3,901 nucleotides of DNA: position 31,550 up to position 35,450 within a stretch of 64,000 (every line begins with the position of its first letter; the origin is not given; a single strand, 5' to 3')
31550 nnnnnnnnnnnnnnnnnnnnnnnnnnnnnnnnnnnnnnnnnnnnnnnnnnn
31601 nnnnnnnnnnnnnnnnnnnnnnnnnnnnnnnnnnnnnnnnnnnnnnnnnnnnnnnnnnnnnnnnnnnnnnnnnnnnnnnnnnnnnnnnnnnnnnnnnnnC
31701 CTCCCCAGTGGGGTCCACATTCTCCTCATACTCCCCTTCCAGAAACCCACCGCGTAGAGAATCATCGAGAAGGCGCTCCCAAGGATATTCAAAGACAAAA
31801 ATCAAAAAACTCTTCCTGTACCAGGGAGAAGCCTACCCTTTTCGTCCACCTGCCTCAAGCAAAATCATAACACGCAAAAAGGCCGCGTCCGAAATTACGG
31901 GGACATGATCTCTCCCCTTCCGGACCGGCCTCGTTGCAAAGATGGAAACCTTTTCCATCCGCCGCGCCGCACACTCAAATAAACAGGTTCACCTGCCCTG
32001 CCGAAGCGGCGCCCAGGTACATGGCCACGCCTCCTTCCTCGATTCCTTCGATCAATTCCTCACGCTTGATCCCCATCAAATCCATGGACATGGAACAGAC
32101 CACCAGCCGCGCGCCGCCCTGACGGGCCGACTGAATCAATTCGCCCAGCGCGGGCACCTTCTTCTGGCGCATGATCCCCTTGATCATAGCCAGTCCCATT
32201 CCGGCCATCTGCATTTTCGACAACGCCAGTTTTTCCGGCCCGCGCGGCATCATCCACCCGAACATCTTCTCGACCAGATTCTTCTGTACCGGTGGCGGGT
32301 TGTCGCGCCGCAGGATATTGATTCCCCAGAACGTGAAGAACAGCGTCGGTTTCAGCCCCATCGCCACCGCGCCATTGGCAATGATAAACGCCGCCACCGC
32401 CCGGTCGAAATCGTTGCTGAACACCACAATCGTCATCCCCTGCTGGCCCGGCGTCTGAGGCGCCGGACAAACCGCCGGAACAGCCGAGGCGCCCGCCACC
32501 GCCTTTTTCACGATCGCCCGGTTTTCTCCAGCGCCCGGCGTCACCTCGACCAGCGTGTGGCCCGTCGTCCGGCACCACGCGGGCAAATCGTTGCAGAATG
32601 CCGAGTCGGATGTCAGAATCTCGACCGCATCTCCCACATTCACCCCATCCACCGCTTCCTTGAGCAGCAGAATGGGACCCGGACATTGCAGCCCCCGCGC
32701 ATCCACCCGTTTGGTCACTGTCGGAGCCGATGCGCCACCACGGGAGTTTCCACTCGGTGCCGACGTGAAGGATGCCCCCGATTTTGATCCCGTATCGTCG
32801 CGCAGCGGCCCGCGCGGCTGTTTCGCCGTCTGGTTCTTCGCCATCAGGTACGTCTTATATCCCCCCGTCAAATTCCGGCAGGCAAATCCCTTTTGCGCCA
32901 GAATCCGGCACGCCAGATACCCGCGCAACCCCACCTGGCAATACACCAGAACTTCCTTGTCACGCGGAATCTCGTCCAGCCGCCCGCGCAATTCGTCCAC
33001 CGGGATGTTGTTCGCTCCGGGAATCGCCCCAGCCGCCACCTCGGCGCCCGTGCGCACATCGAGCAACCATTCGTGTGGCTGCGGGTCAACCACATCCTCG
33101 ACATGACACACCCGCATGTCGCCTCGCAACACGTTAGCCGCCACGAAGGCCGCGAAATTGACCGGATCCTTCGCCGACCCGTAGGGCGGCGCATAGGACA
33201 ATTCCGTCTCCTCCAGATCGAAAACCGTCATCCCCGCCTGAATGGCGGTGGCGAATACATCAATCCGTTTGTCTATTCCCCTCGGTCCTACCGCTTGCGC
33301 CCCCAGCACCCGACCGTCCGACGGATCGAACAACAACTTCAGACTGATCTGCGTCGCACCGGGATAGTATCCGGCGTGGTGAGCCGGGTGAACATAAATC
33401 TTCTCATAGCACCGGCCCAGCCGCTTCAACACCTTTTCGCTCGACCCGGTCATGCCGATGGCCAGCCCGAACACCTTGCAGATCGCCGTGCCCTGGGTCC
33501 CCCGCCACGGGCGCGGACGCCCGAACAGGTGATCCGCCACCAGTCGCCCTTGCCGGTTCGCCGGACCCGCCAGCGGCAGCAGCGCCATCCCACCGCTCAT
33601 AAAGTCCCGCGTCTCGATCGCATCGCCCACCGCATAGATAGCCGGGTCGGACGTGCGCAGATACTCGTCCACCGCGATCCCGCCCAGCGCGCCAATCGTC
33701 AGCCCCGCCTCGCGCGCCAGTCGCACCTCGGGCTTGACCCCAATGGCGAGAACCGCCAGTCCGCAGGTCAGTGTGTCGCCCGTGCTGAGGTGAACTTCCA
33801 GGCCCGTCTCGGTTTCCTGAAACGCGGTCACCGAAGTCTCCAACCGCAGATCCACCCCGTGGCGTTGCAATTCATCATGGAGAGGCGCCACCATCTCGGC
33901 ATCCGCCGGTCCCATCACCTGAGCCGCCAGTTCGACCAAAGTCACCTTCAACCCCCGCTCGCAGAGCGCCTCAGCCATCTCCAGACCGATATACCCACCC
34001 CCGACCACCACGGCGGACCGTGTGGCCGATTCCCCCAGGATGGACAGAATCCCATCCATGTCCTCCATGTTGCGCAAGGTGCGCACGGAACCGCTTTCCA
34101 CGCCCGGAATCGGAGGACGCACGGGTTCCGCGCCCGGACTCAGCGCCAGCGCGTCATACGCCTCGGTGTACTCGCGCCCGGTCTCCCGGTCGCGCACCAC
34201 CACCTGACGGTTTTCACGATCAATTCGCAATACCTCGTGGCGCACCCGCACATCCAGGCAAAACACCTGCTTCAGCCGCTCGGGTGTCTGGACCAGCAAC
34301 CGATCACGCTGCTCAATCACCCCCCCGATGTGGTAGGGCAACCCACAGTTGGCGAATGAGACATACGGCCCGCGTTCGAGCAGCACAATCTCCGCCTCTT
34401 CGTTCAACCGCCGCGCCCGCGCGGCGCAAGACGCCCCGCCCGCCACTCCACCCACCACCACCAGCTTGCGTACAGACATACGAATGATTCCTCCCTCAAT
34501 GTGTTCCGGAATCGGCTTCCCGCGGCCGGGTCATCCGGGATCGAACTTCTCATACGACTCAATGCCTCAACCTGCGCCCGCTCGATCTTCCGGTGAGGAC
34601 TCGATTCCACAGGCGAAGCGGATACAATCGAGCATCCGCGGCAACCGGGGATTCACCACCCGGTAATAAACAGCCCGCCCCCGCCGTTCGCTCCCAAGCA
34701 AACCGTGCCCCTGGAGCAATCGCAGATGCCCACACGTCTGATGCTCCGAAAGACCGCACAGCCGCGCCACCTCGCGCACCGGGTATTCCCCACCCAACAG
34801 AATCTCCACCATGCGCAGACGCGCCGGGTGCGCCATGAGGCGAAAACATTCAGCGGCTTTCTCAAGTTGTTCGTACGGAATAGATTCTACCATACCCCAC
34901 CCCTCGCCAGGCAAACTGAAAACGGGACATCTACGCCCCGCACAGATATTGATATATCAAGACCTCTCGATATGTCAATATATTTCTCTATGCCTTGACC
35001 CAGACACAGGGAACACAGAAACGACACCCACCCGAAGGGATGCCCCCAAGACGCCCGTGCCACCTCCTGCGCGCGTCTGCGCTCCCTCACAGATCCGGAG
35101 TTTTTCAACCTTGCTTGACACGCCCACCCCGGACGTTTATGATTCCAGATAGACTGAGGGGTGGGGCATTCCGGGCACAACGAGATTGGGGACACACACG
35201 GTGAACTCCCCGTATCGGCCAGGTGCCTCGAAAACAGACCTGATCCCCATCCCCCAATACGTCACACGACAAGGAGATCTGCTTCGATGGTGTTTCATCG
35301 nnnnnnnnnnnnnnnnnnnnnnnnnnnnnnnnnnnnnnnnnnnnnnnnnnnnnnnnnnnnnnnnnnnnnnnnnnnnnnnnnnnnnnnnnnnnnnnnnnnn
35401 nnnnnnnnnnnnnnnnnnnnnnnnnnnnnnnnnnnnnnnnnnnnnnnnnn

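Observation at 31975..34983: BigR/SqrR-like ArsR regulator + single-polypeptide Cdr-rhodanese-TusA-DsrE: compact persulfide or reactive-sulfur detox module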

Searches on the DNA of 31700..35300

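Call 62: search_rna_families(source=window, start=31700, end=35300, threshold=evalue, max_evalue=1)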
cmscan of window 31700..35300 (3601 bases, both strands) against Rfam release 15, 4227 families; matches with E-value up to 1: 1.
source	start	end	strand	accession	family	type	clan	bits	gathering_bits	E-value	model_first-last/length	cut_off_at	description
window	34283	34451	+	RF02819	V_AS7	Gene; antisense;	-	48.1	90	2.7e-07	1-169/169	no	Vibrio RNA AS7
